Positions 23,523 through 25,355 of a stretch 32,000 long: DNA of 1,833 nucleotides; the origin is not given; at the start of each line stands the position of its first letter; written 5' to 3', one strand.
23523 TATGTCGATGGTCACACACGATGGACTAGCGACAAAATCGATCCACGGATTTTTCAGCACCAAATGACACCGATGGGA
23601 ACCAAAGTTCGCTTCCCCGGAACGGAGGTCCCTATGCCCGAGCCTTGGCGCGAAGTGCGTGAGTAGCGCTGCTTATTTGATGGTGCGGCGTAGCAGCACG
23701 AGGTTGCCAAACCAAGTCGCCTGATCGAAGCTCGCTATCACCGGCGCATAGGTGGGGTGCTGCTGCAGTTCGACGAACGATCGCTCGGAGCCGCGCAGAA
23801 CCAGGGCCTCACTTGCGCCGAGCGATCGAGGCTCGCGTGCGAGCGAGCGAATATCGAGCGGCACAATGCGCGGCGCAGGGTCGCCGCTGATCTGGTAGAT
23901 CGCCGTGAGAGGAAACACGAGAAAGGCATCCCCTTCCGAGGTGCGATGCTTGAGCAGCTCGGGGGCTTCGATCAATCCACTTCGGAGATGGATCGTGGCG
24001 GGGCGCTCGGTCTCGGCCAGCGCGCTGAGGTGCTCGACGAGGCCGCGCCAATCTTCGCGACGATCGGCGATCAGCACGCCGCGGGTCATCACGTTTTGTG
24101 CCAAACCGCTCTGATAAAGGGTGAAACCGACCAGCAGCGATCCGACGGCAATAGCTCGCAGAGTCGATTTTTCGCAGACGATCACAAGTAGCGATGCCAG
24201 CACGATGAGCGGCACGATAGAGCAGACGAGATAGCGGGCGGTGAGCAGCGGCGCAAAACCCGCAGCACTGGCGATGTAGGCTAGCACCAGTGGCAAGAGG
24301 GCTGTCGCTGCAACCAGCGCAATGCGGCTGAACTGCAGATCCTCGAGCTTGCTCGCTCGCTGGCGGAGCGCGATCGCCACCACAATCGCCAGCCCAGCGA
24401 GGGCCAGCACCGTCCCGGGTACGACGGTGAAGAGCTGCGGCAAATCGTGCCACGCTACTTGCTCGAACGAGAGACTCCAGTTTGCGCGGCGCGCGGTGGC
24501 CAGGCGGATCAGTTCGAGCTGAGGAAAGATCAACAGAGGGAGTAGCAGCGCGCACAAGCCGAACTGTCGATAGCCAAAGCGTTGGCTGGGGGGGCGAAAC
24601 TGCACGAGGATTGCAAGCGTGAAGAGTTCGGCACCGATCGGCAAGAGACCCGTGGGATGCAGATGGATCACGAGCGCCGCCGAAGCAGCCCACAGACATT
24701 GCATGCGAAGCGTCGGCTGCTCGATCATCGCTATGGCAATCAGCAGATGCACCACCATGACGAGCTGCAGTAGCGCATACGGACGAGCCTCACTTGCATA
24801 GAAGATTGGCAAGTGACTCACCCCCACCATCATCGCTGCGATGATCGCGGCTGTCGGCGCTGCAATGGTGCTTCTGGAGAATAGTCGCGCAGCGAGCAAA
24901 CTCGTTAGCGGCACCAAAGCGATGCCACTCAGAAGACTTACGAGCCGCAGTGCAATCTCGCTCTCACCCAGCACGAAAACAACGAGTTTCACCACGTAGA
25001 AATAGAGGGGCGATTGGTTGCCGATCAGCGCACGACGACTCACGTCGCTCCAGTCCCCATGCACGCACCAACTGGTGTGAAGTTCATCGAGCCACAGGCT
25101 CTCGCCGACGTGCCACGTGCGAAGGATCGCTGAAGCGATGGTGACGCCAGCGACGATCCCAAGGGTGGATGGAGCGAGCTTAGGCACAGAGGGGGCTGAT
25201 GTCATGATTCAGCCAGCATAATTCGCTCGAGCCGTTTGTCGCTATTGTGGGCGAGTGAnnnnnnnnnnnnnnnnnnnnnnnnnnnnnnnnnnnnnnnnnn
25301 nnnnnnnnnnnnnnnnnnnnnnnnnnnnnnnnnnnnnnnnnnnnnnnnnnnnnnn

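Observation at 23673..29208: Compact four-gene envelope module of a P/A-rich bitopic protein, a disordered BY-kinase-fold P-loop protein, an ExeA-like AAA+ ATPase and a GT-C glycosyltransferase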

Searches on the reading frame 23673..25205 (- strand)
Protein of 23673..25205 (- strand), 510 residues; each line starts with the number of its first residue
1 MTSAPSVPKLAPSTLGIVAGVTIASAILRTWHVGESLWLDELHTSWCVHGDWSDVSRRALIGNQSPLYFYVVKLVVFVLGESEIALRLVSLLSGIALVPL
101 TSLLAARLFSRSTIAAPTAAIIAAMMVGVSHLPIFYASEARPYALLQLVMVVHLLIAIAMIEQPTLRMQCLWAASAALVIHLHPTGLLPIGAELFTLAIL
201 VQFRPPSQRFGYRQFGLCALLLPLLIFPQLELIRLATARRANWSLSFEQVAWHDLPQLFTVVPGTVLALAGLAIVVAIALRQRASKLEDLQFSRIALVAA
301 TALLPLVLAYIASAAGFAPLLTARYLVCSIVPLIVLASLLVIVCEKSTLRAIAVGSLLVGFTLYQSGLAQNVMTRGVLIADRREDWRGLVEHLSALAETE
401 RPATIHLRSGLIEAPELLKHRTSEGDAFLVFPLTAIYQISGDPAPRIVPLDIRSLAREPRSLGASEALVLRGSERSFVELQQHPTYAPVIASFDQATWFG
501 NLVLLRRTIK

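Call 3: search_protein_families(library=pfam, proteins=[window:23673-25205:-], max_evalue=0.1)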
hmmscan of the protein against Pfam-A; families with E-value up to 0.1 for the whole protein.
window:23673-25205:- (510 aa): 1 family
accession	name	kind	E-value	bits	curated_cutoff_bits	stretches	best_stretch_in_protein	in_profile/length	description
PF11028.14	TMEM260-like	-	0.014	15.6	24.2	1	110-195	79-168/179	Protein O-mannosyl-transferase TMEM260-like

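Call 4: search_protein_families(library=ncbifam, proteins=[window:23673-25205:-], max_evalue=0.1)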
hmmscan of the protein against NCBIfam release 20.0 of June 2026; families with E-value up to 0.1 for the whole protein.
window:23673-25205:- (510 aa): 1 family
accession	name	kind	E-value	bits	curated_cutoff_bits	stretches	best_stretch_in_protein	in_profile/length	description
TIGR03663.1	TIGR03663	subfamily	2.5e-05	23.5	126.25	1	19-181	5-161/435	flippase activity-associated protein Agl23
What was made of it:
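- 23673..25205 (-): g4: 510-aa GT-C glycosyltransferase of the PMT_2/GT39-like kind. The invariant W-x-D-E-L-H motif in the first periplasmic loop has D40-E41 at 25083-25088. It is a lineage-specific accessory of the operon. Calls 3, 4 (weak TMEM260-like and Agl23 hits).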

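Call 26: search_solved_structures(query=window:23673-25205:-, max_evalue=1)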
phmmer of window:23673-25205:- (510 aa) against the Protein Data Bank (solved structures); distinct sequences matched with E-value up to 1: 0.

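Call 33: find_homologous_proteins(query=window:23673-25205:-, max_evalue=0.001)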
Query window:23673-25205:- (510 aa): 105 proteins with E <= 0.001 among 8000 candidates.
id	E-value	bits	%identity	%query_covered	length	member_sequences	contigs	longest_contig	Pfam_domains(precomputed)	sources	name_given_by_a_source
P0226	0.0e+0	1042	97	100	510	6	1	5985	-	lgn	-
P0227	1.5e-60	224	37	85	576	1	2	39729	-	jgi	jgi:mannosyltransferase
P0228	9.2e-60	221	35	93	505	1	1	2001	PF13231.13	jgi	-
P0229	5.2e-59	219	36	88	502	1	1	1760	PF13231.13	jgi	jgi:mannosyltransferase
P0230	5.8e-58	215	36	88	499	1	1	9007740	PF13231.13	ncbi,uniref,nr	ncbi:hypothetical protein ETAA8_29540 [Anatilimnocola aggregata]|uniref:Uncharacterized protein n=1 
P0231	5.4e-57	212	32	91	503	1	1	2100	PF13231.13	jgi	jgi:hypothetical protein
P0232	3.9e-55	206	35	84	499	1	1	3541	PF13231.13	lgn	-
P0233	4.9e-54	202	34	89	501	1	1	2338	-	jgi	jgi:hypothetical protein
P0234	1.1e-53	201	34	91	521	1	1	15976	PF13231.13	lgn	-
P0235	2.8e-53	200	32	97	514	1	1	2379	PF11028.15,PF13231.13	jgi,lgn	-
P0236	4.3e-51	193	33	85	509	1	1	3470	PF13231.13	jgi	jgi:hypothetical protein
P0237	9.6e-51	192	34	82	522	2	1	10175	-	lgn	-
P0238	2.4e-50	190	32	92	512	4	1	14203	PF13231.13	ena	-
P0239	2.8e-50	190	32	96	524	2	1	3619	-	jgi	jgi:mannosyltransferase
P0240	5.7e-50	189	32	98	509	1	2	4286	-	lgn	-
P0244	1.1e-48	185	32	90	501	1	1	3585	PF13231.13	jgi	jgi:uncharacterized membrane protein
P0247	5.8e-48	182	32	96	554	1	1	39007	PF13231.13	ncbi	-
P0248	6.9e-48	182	34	87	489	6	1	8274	PF13231.13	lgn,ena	-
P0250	1.7e-47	181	31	83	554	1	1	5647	PF13231.13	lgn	-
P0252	4.5e-47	179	32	87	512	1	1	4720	PF13231.13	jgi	jgi:hypothetical protein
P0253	6.8e-47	179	33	86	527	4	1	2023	PF13231.13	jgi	-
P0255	9.3e-47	178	34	93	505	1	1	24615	PF13231.13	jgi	jgi:hypothetical protein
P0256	1.0e-46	178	32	85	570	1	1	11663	PF13231.13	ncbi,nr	ncbi:MAG: glycosyltransferase family 39 protein [Planctomycetia bacterium]|nr:glycosyltransferase fa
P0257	1.3e-46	178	34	83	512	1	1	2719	PF13231.13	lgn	-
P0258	1.5e-46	178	34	81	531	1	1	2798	PF13231.13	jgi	jgi:hypothetical protein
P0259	1.5e-46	178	33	86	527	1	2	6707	PF13231.13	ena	-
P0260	1.7e-45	174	34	87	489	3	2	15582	PF13231.13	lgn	-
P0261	1.8e-45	174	33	90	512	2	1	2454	PF13231.13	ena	-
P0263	9.7e-45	172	35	79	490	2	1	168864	PF13231.13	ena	-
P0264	1.0e-44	172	31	84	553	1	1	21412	PF13231.13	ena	-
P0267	3.5e-43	167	32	91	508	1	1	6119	PF13231.13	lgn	-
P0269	2.2e-42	164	33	95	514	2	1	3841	PF13231.13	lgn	-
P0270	3.9e-42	163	31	94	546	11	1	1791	PF13231.13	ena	-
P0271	5.9e-42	163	29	84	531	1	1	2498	PF13231.13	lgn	-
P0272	8.4e-42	162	33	98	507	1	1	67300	PF13231.13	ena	-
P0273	1.1e-41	162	33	88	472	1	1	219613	PF13231.13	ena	-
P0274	2.4e-41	160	30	93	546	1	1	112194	PF13231.13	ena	-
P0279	2.6e-38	151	32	84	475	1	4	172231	PF13231.13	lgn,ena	-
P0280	2.7e-38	150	32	94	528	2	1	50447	PF13231.13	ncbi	ncbi:MAG: glycosyltransferase family 39 protein [Pirellulaceae bacterium]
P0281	8.1e-38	149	31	88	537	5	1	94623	PF13231.13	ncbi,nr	ncbi:MAG: glycosyltransferase family 39 protein [Planctomycetota bacterium]|nr:glycosyltransferase f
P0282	1.1e-37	148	38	59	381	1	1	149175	PF13231.13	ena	-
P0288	1.1e-32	132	31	82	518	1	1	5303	PF13231.13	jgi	jgi:mannosyltransferase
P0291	2.8e-30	124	28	82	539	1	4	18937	PF13231.13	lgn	-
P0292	2.3e-27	114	29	85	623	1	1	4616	PF13231.13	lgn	-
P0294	1.8e-24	105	30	80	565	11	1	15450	PF13231.13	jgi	jgi:mannosyltransferase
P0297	4.2e-18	84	26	88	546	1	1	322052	-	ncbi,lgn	ncbi:MAG: hypothetical protein AAFN77_05615 [Planctomycetota bacterium]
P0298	3.2e-16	78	29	67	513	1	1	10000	PF02366.25,PF13231.13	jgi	jgi:4-amino-4-deoxy-L-arabinose transferase-like glycosyltransferase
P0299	1.7e-14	72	32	33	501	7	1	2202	PF02366.25,PF13231.13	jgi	jgi:mannosyltransferase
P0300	1.4e-12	66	39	20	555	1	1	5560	PF13231.13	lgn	-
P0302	1.6e-11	62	26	86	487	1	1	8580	PF13231.13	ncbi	-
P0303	2.8e-11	61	40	26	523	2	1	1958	PF02366.25,PF13231.13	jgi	-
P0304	8.1e-11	60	35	35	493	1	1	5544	PF13231.13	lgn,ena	-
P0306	6.6e-10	57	34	30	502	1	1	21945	PF13231.13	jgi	jgi:hypothetical protein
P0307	2.5e-9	55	34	34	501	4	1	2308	PF02366.25,PF13231.13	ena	-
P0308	3.2e-9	55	28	81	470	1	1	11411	PF13231.13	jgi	jgi:hypothetical protein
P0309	4.9e-9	54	33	43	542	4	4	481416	PF13231.13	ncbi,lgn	-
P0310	6.5e-9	54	28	75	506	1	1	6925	PF13231.13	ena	-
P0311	3.0e-8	51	34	25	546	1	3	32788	PF13231.13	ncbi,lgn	-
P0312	4.4e-8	51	33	27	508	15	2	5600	PF13231.13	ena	-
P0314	1.8e-7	49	30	36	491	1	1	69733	PF02366.25,PF13231.13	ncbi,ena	-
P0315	1.9e-7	49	32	34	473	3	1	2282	PF11028.15,PF13231.13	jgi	jgi:4-amino-4-deoxy-L-arabinose transferase-like glycosyltransferase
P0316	4.7e-7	47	29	35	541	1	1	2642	PF13231.13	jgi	jgi:uncharacterized membrane protein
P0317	7.6e-7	47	29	45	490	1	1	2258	PF02366.25,PF13231.13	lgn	-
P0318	1.4e-6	46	37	22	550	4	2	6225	PF13231.13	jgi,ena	-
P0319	2.6e-6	45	30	25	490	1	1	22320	PF13231.13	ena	-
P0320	2.8e-6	45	30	34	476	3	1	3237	PF02366.25,PF13231.13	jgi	jgi:mannosyltransferase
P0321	3.9e-6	44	26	74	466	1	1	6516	PF13231.13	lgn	-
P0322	4.1e-6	44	34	34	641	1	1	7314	PF02366.25,PF13231.13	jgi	jgi:mannosyltransferase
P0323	5.0e-6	44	37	21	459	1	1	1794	PF13231.13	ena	-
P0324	1.6e-5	42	32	24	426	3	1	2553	PF11028.15,PF02366.25,PF13231.13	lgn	-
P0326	6.0e-5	41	29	30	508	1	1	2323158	PF13231.13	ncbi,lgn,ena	-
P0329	2.1e-4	39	27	82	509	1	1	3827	PF13231.13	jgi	jgi:hypothetical protein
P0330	4.8e-4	38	32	25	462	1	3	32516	PF13231.13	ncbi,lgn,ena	-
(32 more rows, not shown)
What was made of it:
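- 23673..25205 (-): Call 33 (homologues annotated GT39 or mannosyltransferase, PF13231).
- On GT-C glycosyltransferase (PMT_2 / GT39-like): Sources name homologues GT39 or mannosyltransferase (call 33).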

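Call 35: find_encoding_contigs(protein=P0230, flank=10000, max_places=1)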
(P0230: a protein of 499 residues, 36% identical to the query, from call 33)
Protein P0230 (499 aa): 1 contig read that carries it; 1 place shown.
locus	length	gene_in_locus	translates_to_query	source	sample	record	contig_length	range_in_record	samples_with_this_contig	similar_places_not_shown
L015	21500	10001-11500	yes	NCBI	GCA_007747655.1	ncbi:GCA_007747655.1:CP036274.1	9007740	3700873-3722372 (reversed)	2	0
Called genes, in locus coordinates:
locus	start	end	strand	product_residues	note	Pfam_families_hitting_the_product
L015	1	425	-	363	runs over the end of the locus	-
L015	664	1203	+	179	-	-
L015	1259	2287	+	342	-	-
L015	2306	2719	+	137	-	-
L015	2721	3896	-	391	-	PF01148:CTP_transf_1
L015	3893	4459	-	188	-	PF01553:Acyltransferase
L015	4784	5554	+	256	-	PF03808:Glyco_tran_WecG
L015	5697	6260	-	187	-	PF13424:TPR_12 (faint), PF00515:TPR_1 (faint), PF07719:TPR_2 (faint), PF13181:TPR_8 (faint), PF13428:TPR_14 (faint), PF13432:TPR_16 (weak), PF13414:TPR_11 (faint), PF14559:TPR_19 (weak)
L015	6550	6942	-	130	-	PF00903:Glyoxalase, PF12681:Glyoxalase_2 (weak), PF13669:Glyoxalase_4 (faint), PF18029:Glyoxalase_6 (weak), PF22677:Ble-like_N (weak)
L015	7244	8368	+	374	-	PF27531:MT3502_N (faint), PF00154:RecA_N, PF08423:Rad51, PF06745:ATPase (faint), PF21096:RecA_C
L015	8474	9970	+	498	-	PF00089:Trypsin (weak), PF13365:Trypsin_2, PF13180:PDZ_2, PF00595:PDZ (faint), PF14685:PDZ_Tricorn (faint), PF17820:PDZ_6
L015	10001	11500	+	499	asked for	PF13231:PMT_2 (weak)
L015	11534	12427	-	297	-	PF01882:DUF58, PF13519:VWA_2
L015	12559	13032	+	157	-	-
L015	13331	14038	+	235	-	-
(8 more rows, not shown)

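Call 36: find_encoding_contigs(protein=P0297, flank=10000, max_places=1)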
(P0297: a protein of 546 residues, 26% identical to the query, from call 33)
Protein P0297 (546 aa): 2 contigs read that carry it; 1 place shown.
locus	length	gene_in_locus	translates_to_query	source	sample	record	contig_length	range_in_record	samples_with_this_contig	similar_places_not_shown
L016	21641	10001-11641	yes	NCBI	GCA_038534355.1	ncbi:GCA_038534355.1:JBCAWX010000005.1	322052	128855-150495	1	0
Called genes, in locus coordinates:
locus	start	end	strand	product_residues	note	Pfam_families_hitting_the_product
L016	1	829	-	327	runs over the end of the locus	PF00248:Aldo_ket_red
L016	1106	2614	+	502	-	PF07394:DUF1501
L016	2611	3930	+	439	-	PF13692:Glyco_trans_1_4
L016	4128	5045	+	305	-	PF07963:N_methyl, PF07596:SBP_bac_10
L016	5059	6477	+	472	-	-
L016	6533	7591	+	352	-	PF01501:Glyco_transf_8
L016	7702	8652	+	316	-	-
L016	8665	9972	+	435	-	PF13506:Glyco_transf_21, PF00535:Glycos_transf_2, PF13641:Glyco_tranf_2_3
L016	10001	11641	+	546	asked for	-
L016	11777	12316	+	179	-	PF12867:DinB_2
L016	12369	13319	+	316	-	PF13476:AAA_23 (faint), PF00005:ABC_tran, PF13304:AAA_21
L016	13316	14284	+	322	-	PF12679:ABC2_membrane_2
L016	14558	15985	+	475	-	PF13487:HD_5, PF01966:HD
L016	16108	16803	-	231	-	-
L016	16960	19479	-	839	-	PF10092:DUF2330, PF13646:HEAT_2 (faint)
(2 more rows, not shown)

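Call 54: search_protein_families(library=padloc, proteins=[window:23673-25205:-], max_evalue=0.001)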
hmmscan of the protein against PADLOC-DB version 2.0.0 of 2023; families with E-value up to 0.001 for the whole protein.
window:23673-25205:- (510 aa): 0 families

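Call 95: search_protein_families(library=pfam, alignment_id=A7, max_evalue=0.001)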
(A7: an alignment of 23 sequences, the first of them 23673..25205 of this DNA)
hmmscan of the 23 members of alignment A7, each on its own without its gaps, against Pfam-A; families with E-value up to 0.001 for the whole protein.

A. member 1, window:23673-25205:- (510 aa): 0 families

B. families by the number of members that match (of 23 scanned): 2 families
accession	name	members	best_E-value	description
PF13231.12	PMT_2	18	1.5e-10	Dolichyl-phosphate-mannose-protein mannosyltransferase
PF11028.14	TMEM260-like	1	0.00016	Protein O-mannosyl-transferase TMEM260-like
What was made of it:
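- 23673..25205 (-): Call 95 (18 of 23 members hit PMT_2).
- On GT-C glycosyltransferase (PMT_2 / GT39-like): 18 of 23 family members hit PMT_2, best 1.5e-10 (call 95).
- Checked: In an alignment of 23 family members, 18 hit Pfam PMT_2 (call 95).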
